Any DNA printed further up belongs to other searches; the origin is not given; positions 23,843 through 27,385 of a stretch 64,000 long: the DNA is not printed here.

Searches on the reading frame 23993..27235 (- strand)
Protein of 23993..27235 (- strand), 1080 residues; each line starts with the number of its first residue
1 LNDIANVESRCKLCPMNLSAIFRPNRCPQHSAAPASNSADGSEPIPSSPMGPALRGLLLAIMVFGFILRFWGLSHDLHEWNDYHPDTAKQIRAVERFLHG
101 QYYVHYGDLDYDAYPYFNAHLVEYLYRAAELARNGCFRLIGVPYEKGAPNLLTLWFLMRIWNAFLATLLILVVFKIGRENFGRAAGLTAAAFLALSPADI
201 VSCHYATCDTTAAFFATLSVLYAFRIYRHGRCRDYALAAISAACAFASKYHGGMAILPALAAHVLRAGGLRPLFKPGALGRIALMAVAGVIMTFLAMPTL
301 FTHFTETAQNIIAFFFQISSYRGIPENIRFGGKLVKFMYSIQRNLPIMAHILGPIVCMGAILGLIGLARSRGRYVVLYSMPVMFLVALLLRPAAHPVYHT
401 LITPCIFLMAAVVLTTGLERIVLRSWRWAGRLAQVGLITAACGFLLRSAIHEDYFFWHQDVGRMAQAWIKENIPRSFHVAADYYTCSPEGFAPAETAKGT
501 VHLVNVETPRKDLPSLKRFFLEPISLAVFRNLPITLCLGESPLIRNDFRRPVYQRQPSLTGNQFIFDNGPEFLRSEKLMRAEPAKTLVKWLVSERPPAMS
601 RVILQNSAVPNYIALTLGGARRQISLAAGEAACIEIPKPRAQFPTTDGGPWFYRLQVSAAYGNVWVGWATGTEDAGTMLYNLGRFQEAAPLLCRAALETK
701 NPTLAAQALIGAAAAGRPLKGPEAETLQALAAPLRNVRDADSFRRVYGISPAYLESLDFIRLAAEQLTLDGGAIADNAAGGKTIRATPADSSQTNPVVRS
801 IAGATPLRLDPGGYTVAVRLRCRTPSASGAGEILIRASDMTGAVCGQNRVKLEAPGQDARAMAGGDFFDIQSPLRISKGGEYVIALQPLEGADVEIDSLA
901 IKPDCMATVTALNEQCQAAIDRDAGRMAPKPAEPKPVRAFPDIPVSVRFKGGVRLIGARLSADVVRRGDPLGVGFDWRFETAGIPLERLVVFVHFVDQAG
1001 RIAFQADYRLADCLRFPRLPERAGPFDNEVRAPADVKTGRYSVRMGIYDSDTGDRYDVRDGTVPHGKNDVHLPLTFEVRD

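Call 76: search_protein_families(library=pfam, proteins=[window:23993-27235:-], max_evalue=0.00001)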
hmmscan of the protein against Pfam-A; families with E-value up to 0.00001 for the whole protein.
window:23993-27235:- (1080 aa): 2 families
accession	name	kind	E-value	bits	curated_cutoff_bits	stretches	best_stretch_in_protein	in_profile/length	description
PF13231.12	PMT_2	-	1.9e-11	44.8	26.1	1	158-288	24-152/160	Dolichyl-phosphate-mannose-protein mannosyltransferase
PF02366.24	PMT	-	1.6e-10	41.4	22.7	1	111-262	42-195/245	Dolichyl-phosphate-mannose-protein mannosyltransferase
